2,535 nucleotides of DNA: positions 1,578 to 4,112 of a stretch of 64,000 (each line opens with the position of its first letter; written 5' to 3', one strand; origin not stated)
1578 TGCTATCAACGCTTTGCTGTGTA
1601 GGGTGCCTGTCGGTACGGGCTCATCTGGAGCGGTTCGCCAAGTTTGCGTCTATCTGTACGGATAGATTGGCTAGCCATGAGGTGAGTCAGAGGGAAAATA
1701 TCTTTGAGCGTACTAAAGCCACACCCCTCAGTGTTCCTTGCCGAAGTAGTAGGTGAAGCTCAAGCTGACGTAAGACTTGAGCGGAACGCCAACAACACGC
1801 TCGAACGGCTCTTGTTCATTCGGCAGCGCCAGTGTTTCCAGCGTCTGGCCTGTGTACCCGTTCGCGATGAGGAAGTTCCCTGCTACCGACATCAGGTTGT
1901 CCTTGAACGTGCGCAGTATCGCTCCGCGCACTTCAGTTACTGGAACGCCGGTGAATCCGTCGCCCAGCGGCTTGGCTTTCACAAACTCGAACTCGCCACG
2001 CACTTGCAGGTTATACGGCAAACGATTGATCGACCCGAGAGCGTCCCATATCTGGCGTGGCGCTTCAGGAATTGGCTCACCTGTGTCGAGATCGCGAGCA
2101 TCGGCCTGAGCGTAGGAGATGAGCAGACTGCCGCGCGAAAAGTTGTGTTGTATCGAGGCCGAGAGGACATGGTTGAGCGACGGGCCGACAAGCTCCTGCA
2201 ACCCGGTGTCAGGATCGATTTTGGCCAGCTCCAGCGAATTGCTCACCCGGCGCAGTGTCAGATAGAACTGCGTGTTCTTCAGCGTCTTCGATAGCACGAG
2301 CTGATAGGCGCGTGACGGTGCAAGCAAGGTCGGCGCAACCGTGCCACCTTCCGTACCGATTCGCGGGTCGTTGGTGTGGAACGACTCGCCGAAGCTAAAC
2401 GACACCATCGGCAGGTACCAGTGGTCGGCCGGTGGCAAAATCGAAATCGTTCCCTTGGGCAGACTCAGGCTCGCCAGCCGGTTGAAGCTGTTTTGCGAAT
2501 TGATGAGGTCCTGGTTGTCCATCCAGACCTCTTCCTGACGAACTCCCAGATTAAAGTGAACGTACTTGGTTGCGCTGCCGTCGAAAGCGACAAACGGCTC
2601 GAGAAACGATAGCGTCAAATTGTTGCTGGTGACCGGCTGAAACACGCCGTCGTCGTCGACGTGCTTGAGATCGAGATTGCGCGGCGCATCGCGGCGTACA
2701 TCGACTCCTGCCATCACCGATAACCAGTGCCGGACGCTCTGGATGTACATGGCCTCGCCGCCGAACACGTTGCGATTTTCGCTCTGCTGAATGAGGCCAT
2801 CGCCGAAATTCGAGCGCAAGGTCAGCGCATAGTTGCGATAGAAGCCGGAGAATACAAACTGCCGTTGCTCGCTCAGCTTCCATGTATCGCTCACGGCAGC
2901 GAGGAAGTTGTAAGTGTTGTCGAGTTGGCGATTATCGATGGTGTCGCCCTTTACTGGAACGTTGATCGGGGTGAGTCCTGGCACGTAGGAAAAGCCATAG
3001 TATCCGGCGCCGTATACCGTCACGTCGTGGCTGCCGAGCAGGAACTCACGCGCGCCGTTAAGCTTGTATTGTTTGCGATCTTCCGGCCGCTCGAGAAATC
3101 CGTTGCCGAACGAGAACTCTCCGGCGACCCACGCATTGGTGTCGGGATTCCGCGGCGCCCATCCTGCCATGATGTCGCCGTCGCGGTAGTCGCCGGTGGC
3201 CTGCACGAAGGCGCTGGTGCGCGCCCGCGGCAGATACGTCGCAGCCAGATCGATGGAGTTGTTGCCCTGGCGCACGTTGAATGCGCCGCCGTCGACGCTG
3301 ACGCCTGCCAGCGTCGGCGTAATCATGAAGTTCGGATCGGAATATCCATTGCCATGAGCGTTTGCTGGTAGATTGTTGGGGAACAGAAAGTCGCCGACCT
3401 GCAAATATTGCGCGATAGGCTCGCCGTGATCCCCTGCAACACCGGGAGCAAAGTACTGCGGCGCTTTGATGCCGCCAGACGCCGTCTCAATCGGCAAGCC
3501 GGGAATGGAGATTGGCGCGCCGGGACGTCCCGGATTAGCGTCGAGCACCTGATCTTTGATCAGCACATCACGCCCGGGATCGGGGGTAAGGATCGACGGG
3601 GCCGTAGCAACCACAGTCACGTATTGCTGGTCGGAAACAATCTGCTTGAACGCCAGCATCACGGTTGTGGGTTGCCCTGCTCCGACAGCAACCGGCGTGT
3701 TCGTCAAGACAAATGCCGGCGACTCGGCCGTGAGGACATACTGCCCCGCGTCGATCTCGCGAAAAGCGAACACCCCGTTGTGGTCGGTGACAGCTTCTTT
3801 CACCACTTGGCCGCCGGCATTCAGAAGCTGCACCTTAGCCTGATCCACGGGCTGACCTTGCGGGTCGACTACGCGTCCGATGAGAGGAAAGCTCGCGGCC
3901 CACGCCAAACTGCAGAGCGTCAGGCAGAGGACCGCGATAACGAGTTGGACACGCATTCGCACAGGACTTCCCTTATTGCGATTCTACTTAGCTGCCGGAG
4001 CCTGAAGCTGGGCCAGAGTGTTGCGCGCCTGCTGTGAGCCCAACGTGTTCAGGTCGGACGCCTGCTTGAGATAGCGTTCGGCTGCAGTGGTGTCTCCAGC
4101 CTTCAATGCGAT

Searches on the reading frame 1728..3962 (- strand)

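Call 89: search_protein_families(library=pfam, proteins=[window:1728-3962:-], max_evalue=0.00001)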
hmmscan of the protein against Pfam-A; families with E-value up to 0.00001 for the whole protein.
window:1728-3962:- (744 aa): 2 families
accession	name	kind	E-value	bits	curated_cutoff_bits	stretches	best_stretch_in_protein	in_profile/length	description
PF13620.12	CarboxypepD_reg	-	1.4e-16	61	32.3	1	29-102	4-78/82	Carboxypeptidase regulatory-like domain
PF17210.9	SdrD_B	-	8.4e-07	29.6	29.7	1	33-93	18-77/112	SdrD B-like domain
